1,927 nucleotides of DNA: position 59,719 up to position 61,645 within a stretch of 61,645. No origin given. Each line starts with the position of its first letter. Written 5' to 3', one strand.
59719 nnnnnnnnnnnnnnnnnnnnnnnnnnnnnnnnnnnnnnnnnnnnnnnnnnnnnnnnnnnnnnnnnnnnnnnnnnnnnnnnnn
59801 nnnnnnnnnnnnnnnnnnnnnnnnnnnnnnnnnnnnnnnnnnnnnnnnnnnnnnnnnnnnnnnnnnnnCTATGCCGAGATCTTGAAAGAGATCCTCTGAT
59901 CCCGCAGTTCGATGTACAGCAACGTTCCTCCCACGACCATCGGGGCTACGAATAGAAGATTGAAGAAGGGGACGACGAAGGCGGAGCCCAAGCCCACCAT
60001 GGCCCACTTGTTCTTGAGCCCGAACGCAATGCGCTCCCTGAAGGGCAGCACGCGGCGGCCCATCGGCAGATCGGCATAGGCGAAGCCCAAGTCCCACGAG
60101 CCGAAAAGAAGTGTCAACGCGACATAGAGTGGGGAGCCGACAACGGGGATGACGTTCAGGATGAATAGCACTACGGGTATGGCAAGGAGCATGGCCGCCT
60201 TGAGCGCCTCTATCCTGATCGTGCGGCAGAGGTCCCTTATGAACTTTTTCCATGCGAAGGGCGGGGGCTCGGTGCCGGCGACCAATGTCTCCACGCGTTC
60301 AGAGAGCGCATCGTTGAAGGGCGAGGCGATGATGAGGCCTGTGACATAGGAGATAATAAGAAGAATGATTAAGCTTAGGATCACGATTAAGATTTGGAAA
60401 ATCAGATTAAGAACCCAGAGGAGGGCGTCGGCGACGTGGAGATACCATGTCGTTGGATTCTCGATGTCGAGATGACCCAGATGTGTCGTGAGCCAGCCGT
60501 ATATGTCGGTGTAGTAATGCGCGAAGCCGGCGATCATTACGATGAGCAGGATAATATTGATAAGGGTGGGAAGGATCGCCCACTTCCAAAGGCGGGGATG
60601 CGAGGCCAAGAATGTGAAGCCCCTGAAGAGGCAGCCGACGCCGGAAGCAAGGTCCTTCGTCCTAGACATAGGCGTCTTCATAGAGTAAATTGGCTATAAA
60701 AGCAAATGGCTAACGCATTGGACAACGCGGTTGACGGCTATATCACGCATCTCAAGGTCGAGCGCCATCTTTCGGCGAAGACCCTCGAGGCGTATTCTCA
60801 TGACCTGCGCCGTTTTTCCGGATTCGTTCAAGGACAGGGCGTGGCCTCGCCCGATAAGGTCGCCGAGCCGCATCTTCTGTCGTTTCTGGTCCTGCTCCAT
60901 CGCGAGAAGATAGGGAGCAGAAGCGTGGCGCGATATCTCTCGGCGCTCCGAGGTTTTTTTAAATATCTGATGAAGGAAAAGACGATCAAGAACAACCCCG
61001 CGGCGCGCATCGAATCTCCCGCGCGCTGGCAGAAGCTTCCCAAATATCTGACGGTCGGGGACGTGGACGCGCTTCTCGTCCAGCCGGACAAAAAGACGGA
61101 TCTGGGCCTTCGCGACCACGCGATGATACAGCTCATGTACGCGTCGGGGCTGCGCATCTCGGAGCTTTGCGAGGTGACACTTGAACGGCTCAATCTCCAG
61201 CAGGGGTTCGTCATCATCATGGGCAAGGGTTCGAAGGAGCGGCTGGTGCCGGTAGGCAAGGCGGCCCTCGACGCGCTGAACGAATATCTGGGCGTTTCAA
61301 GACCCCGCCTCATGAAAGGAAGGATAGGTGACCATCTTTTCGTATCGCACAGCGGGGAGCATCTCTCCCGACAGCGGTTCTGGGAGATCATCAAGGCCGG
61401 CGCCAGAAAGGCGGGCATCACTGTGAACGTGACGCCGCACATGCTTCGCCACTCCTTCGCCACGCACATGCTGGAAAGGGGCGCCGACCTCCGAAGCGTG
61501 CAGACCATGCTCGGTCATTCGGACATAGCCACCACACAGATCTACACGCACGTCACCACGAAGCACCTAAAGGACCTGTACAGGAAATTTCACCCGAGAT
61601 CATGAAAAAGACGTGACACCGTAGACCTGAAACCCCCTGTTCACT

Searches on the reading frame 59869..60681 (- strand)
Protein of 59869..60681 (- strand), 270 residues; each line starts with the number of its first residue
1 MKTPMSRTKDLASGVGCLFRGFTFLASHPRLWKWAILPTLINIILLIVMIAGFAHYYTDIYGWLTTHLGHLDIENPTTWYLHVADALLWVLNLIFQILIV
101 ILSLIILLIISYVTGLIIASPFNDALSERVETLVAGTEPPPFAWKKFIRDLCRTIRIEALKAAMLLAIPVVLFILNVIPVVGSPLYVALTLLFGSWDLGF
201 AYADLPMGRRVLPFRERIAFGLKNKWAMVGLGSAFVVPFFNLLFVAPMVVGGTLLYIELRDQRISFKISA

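Call 89: search_protein_families(library=pfam, proteins=[window:59869-60681:-], max_evalue=0.001)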
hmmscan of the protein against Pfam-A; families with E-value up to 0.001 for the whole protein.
window:59869-60681:- (270 aa): 1 family
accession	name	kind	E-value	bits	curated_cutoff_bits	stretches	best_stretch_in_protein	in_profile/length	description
PF07264.17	EI24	-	4.3e-33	115.6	32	1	17-244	1-197/199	Sulfate transporter CysZ/Etoposide-induced protein 2.4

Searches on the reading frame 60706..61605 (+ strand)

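Call 8: search_protein_families(library=pfam, proteins=[window:60706-61605:+], max_evalue=0.01)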
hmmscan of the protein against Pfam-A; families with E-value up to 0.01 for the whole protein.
window:60706-61605:+ (299 aa): 4 families
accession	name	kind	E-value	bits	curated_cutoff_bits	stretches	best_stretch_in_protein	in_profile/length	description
PF00589.27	Phage_integrase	-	1.7e-50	171.6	27.1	1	114-286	2-171/172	Phage integrase family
PF02899.23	Phage_int_SAM_1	-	3.3e-20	72.6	22.3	1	9-92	1-83/83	Phage integrase, N-terminal SAM-like domain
PF13495.12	Phage_int_SAM_4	-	4.7e-08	33.7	27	1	15-92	8-82/85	Phage integrase, N-terminal SAM-like domain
PF13102.12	Phage_int_SAM_5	-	0.00053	20.7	22.3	1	19-101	16-97/98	Phage integrase SAM-like domain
